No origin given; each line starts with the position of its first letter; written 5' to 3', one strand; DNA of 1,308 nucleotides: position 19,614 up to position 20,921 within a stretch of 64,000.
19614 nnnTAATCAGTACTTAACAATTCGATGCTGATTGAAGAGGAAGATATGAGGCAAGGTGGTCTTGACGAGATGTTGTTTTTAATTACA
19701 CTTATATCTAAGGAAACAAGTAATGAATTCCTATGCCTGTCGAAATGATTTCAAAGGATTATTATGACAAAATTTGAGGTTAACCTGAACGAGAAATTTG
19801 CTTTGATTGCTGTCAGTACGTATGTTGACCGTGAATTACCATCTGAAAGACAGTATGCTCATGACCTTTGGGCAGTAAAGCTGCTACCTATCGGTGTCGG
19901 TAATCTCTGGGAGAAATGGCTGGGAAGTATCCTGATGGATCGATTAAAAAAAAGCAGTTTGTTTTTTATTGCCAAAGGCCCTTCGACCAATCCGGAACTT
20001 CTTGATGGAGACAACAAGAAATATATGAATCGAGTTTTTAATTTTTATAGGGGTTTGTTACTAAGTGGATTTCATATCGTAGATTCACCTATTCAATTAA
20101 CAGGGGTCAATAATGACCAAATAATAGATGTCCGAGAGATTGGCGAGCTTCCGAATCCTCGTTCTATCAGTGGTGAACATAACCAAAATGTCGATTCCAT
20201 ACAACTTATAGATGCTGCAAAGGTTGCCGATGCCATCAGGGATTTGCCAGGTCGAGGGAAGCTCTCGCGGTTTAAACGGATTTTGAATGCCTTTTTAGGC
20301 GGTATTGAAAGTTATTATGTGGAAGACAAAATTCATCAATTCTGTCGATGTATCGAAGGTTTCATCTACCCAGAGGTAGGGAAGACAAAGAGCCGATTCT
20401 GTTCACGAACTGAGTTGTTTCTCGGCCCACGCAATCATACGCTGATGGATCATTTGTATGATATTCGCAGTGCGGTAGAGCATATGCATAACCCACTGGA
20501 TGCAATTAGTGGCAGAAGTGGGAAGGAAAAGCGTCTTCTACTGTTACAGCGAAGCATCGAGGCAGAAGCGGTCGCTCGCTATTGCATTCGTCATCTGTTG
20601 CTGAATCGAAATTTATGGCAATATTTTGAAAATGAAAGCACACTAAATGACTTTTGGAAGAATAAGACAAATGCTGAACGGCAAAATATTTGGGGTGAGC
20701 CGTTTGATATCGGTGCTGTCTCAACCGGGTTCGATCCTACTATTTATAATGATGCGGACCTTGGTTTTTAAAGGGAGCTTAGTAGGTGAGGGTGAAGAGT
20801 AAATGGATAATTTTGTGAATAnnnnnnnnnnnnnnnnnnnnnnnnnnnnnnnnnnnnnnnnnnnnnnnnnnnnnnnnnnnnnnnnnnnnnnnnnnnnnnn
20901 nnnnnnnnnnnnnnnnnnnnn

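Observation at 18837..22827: Compact restriction/defence island: HNH nuclease, Rx4H protein, methyltransferase fused to a degenerate SNase domain, and a candidate PD-(D/E)xK nuclease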

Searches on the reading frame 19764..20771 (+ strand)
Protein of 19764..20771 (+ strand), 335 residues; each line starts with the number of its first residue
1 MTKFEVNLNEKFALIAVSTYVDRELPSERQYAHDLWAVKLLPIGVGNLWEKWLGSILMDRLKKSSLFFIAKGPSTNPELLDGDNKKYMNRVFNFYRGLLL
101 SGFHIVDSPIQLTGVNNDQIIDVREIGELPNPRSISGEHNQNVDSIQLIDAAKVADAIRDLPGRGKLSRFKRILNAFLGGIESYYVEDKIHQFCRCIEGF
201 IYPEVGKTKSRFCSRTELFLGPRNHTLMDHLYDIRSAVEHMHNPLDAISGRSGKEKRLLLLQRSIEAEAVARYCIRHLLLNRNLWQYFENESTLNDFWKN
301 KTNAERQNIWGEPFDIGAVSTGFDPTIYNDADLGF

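Call 3: search_protein_families(library=pfam, proteins=[window:19764-20771:+], max_evalue=0.1)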
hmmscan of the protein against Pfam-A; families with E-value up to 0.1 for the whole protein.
window:19764-20771:+ (335 aa): 0 families

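Call 4: search_protein_families(library=padloc, proteins=[window:19764-20771:+], max_evalue=0.1)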
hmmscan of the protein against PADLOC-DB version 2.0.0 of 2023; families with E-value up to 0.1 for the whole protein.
window:19764-20771:+ (335 aa): 0 families

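Call 5: search_protein_families(library=ncbifam, proteins=[window:19764-20771:+], max_evalue=0.1)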
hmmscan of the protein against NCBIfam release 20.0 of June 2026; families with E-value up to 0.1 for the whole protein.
window:19764-20771:+ (335 aa): 0 families

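Call 7: search_solved_structures(query=window:19764-20771:+, max_evalue=10)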
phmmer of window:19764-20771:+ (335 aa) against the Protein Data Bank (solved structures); distinct sequences matched with E-value up to 10: 1.
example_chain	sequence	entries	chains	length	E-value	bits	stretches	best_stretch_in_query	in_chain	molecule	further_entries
6hhe_A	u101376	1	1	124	0.63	12.5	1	109-155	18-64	Odorant binding protein OBP69a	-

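Call 10: find_homologous_proteins(query=window:19764-20771:+, max_evalue=0.001)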
Query window:19764-20771:+ (335 aa): 53 proteins with E <= 0.001 among 1902 candidates.
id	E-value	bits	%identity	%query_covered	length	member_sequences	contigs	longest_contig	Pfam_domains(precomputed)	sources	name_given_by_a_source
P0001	6.9e-228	774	100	100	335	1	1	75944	-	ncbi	-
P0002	3.9e-94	334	52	88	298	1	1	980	-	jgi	jgi:hypothetical protein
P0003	4.7e-92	327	44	100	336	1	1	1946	-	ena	-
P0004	7.8e-92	326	46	100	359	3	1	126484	-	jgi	-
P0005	8.0e-87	310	44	97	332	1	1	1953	-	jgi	jgi:hypothetical protein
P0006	5.1e-81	291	42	99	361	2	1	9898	-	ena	-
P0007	1.5e-79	286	43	97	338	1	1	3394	-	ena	-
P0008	2.9e-79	285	42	97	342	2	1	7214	-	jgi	-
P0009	6.5e-78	280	41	99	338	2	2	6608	-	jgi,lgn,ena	-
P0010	7.3e-77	277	41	99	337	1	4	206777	-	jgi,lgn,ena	jgi:hypothetical protein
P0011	1.7e-76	276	40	97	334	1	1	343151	-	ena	-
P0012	6.8e-76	274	41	99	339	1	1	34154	-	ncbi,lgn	-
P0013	2.1e-72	262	39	97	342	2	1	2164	-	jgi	jgi:hypothetical protein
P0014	5.6e-72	261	39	97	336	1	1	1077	-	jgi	jgi:hypothetical protein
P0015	2.2e-71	259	39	98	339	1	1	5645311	-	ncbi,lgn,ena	-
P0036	5.1e-50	189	35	98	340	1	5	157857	-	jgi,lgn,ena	-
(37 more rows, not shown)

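Call 11: search_protein_families(library=phrogs, proteins=[window:19764-20771:+], max_evalue=0.1)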
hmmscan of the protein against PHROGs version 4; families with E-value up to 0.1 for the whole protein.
window:19764-20771:+ (335 aa): 0 families

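Call 13: find_encoding_contigs(protein=P0001, flank=10000, max_places=3)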
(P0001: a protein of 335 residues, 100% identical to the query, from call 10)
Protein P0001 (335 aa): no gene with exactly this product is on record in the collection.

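Call 15: find_encoding_contigs(protein=P0004, flank=8000, max_places=2)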
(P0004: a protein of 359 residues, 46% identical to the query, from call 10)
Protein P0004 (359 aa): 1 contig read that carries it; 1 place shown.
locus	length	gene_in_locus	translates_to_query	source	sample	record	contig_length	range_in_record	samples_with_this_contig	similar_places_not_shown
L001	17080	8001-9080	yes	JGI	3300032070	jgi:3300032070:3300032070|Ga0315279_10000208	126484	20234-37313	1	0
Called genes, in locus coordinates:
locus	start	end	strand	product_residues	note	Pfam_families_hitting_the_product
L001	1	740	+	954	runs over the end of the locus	-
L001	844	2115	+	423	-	PF01420:Methylase_S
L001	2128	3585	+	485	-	PF12161:HsdM_N, PF02384:N6_Mtase, PF01170:UPF0020, PF07669:Eco57I (weak)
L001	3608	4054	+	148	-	-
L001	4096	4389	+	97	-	-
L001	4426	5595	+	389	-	PF13289:SIR2_2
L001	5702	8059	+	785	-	PF00158:Sigma54_activat, PF14532:Sigma54_activ_2, PF07724:AAA_2 (weak), PF25601:AAA_lid_14, PF01582:TIR, PF13676:TIR_2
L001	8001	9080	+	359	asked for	-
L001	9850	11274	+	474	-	PF13505:OMP_b-brl (faint)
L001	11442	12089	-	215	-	-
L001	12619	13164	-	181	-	-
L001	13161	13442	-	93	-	-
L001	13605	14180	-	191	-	-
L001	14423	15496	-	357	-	-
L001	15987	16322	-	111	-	PF13560:HTH_31, PF01381:HTH_3, PF12844:HTH_19, PF13443:HTH_26 (weak)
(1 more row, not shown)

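Call 16: find_encoding_contigs(protein=P0010, flank=8000, max_places=2)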
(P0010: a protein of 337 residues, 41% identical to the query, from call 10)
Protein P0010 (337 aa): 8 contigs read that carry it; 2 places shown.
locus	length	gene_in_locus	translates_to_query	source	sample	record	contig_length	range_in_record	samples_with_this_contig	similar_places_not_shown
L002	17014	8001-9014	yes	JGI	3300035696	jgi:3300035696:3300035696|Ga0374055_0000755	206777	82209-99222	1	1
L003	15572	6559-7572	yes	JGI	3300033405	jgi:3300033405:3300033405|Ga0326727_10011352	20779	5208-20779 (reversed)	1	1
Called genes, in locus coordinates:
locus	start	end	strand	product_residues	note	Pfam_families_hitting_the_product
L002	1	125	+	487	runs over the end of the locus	PF01266:DAO (faint), PF01593:Amino_oxidase, PF13450:NAD_binding_8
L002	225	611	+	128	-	-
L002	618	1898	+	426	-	PF24885:TPR_NPHP3 (faint), PF13181:TPR_8 (faint), PF13428:TPR_14 (faint), PF00515:TPR_1 (faint), PF13424:TPR_12, PF13374:TPR_10 (weak), PF13424:TPR_12, PF13374:TPR_10 (weak), +6 more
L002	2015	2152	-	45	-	-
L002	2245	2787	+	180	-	PF02525:Flavodoxin_2, PF03358:FMN_red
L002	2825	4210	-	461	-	PF00282:Pyridoxal_deC, PF00155:Aminotran_1_2 (weak), PF01212:Beta_elim_lyase (weak)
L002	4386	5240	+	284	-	PF00701:DHDPS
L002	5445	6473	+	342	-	PF09394:Inhibitor_I42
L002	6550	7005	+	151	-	PF00293:NUDIX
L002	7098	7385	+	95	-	PF04365:BrnT_toxin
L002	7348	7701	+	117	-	PF01381:HTH_3 (weak)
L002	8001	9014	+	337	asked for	-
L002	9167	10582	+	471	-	PF01545:Cation_efflux, PF16916:ZT_dimer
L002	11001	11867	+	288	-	-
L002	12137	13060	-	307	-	PF01040:UbiA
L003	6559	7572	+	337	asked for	-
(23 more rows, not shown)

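Call 17: find_encoding_contigs(protein=P0015, flank=8000, max_places=2)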
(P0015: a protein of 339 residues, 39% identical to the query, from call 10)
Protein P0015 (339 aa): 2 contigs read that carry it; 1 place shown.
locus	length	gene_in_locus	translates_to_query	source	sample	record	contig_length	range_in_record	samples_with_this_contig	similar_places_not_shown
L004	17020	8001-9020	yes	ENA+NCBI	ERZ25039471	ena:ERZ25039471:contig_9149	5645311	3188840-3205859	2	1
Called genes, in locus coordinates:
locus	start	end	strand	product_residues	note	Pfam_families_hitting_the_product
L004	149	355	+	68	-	PF05930:Phage_AlpA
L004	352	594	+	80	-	PF00772:DnaB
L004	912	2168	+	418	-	-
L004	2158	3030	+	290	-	PF12281:NTP_transf_8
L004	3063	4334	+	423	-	PF00149:Metallophos, PF12850:Metallophos_2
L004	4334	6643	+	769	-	PF13476:AAA_23 (weak), PF13514:AAA_27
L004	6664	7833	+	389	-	-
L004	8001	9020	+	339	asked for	-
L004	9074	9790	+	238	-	PF01863:YgjP-like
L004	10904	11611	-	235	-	-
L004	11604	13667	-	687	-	-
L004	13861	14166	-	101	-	-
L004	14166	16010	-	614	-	PF02534:T4SS-DNA_transf (weak), PF10412:TrwB_AAD_bind, PF12696:TraG-D_C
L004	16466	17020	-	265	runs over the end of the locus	PF13489:Methyltransf_23 (weak), PF05175:MTS (weak), PF13847:Methyltransf_31, PF08241:Methyltransf_11, PF08242:Methyltransf_12, PF13649:Methyltransf_25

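Call 19: find_encoding_contigs(protein=P0011, flank=8000, max_places=2)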
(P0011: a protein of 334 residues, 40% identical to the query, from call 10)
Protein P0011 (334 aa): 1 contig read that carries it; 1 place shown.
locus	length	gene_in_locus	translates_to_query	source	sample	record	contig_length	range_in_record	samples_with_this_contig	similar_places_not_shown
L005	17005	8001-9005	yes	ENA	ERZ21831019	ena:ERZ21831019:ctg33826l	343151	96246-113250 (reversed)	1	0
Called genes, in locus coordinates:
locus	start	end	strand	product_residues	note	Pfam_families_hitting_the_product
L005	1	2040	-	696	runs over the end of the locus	PF02629:CoA_binding, PF13380:CoA_binding_2, PF13607:Succ_CoA_lig, PF13549:ATP-grasp_5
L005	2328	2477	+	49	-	-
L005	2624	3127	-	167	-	-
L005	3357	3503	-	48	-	-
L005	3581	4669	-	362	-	PF26549:Tricorn_N (faint)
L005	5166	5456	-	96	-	PF01894:YjbQ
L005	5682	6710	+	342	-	-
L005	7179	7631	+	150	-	PF20901:Sf6_terminase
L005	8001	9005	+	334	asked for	-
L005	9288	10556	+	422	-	-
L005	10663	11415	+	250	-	-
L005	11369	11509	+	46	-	-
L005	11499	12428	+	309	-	PF22558:REase-ARP, PF20796:PDDEXK_13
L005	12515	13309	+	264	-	-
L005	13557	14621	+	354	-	PF00589:Phage_integrase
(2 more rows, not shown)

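Call 20: find_encoding_contigs(protein=P0036, flank=8000, max_places=2)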
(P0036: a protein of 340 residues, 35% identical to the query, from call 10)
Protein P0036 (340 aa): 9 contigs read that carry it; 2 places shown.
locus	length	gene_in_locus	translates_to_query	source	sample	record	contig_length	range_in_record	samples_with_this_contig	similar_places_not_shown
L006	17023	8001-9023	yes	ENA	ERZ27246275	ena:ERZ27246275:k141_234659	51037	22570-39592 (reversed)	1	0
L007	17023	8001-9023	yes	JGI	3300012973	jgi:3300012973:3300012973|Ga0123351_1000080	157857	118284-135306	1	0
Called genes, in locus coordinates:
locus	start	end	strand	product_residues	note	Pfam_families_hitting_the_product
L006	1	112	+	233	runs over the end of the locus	PF02666:PS_Dcarbxylase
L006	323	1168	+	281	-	PF01066:CDP-OH_P_transf, PF08009:CDP-OH_P_tran_2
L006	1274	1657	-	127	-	-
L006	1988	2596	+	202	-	PF02545:Maf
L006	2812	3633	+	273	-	PF00106:adh_short, PF13561:adh_short_C2, PF23441:SDR (weak)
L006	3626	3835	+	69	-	PF03884:YacG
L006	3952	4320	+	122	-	-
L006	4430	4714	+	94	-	-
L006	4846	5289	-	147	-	-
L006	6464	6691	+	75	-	-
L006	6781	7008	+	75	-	-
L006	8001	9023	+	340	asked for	-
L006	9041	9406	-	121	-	-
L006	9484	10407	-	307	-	PF14337:Abi_alpha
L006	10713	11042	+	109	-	-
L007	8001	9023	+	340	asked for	-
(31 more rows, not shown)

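Call 22: predict_structure(alignment_id=A1)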
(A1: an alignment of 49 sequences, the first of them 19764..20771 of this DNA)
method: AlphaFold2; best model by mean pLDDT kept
length: 335 residues; sequences in the alignment: 49
mean_pLDDT: 94.7   pTM: 0.92
mean pLDDT of the five models: 94.7, 93.9, 93.8, 93.6, 92.9
residues with pLDDT >= 90: 304; 70-90: 27; 50-70: 4; < 50: 0
segments of 3 or more residues with pLDDT < 50: none
pLDDT, mean of each block of 10 residues (from residue 1): 88 97 97 97 82 90 97 96 97 98 93 94 94 81 95 97 86 97 97 98 96 98 97 98 96 97 98 98 96 97 98 97 94 93
secondary structure, 60 per line:
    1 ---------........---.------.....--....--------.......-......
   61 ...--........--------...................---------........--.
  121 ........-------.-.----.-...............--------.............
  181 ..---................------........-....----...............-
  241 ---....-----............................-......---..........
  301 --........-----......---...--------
elements in order: E10-17 E28-32 E35-38 H47-53 H55-63 E66-73 H82-100 E110-117 E120-128 H145-159 H168-182 H186-201 H208-215 H217-220 H225-239 H244-247 H253-280 H282-287 H291-300 H303-310 H316-321

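Call 33: find_related_loci(query=A1, collection=genome_contigs, flank=8000)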
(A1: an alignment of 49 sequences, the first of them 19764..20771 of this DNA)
Query A1 (335 aa) in genome_contigs; peptide patterns used: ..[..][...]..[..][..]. (x = any residue, [..] = any of these).
61 stretches matched a pattern; 48 encode a relative of the query (tblastn E <= 1e-3); 48 distinct loci.
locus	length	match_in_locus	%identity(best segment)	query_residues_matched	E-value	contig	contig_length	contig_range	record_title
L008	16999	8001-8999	39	6-334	5e-79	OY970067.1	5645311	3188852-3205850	MAG: uncultured candidate division NC10 bacterium isolate MFD01231.bin.c.1 genome assembly, chromosome: 1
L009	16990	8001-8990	37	6-335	4e-68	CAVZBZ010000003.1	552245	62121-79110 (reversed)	MAG: uncultured Alphaproteobacteria bacterium isolate MFD00991.bin.1.150 genome assembly, contig: contig_23917, whole ge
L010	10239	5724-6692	38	9-335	2e-64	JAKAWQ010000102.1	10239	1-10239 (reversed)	MAG: Proteobacteria bacterium isolate YP4.bin76 NODE_9328_length_10239_cov_3.815170, whole genome shotgun sequence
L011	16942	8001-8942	36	5-319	7e-63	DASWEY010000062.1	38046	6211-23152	MAG TPA_asm: Usitatibacteraceae bacterium isolate SMAG_U2775 k141_2106223, whole genome shotgun sequence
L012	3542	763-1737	34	9-334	5e-61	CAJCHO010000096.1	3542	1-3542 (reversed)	Mycobacteriaceae bacterium isolate BOG_genome_mining.119 genome assembly, contig: k141_10088397, whole genome shotgun se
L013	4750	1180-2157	36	9-334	2e-60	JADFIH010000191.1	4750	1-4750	MAG: Proteobacteria bacterium isolate B38T1L10 B38T1L10_NODE33982, whole genome shotgun sequence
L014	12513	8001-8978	36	9-334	2e-60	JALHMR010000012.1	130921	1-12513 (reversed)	MAG: Rhodospirillaceae bacterium isolate Bin_39_2_2 c_000000000877, whole genome shotgun sequence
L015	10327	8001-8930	34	9-317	4e-60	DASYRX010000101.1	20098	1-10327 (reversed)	MAG TPA_asm: Gemmatimonadaceae bacterium isolate SMAG_U4522 k141_1067731, whole genome shotgun sequence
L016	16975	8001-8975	36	10-334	5e-59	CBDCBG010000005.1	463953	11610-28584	MAG: Paracoccaceae bacterium isolate 5812eaf6-6c27-420f-b7fa-a4b7e87638f2 genome assembly, contig: chromosome_1, whole g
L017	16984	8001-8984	33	1-327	4e-59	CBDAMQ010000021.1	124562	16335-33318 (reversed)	MAG: Acidobacteriota bacterium isolate f7627cb0-bec0-4e28-8c7c-c7b41e5e221a genome assembly, contig: contig_21, whole ge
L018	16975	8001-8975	36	9-334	4e-59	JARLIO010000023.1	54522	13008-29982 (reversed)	MAG: Azospirillaceae bacterium isolate MAG_BA399 MetaBAT2_Bin_399_Anoxic_k141_436514, whole genome shotgun sequence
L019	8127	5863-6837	34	9-334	7e-59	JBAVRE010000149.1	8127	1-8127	MAG: Steroidobacteraceae bacterium isolate MFD02960_ilm_asm_bin4 k127_37951, whole genome shotgun sequence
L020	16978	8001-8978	36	9-334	3e-58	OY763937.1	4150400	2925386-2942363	MAG: Alphaproteobacteria bacterium isolate 94459814-87f5-4eb9-ae2d-17e88b2d30f0 genome assembly, chromosome: 1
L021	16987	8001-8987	35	6-334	5e-58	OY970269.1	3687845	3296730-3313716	MAG: uncultured Alphaproteobacteria bacterium isolate MFD02248.bin.c.1 genome assembly, chromosome: 1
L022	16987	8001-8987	36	6-334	3e-57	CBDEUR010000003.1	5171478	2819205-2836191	MAG: Thalassobaculaceae bacterium isolate 9680daae-e748-40cc-8a79-668ff9b0da7a genome assembly, contig: contig_3, whole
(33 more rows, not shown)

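Call 80: search_protein_representatives(alignment_id=A1)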
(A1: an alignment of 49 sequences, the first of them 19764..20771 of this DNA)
Query: 49 sequences, 339 profile positions. Proteins with E-value up to 0.001 (for the whole library): 1548; up to 1e-10: 1141; up to 1e-30: 567. The best 150 are listed.
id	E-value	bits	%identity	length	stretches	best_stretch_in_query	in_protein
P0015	2.7e-122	424.2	-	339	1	5-338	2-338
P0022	1.8e-116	405.1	-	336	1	5-338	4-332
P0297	1.2e-115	402.4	-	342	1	3-337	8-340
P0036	1.4e-114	398.9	-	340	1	5-337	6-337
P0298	2.3e-112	391.6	-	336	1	6-338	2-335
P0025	4.0e-112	390.8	-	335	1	3-338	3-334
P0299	2.7e-111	388.1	-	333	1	7-337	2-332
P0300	3.7e-111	387.6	-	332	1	10-337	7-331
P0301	7.7e-111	386.6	-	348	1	6-338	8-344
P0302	1.8e-110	385.4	-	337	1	5-337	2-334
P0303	6.4e-110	383.6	-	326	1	4-326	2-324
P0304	6.8e-110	383.5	-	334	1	7-338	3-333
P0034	2.2e-107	375.2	-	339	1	7-333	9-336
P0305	2.8e-107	374.9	-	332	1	9-337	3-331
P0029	5.4e-107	373.9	-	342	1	2-337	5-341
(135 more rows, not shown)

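Call 82: search_protein_families(library=pfam, alignment_id=A6, max_evalue=0.01)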
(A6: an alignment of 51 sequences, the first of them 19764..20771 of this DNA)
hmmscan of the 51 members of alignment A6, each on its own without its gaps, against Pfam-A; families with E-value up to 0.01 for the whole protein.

A. member 1, window:19764-20771:+ (335 aa): 0 families

B. families by the number of members that match (of 51 scanned): 1 family
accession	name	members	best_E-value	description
PF02271.21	UCR_14kD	1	0.00093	Ubiquinol-cytochrome C reductase complex 14kD subunit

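Call 83: search_protein_families(library=padloc, alignment_id=A6, max_evalue=0.01)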
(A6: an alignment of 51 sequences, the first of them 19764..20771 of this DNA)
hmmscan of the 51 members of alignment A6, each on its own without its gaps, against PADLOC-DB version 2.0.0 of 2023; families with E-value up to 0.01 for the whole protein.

A. member 1, window:19764-20771:+ (335 aa): 0 families

B. families by the number of members that match (of 51 scanned): 2 families
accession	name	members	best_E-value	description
PDLC02320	AbiEii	1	0.00038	AbiEii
PDLC00015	DruE2|DruE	1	0.0092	SNF2 family N-terminal domain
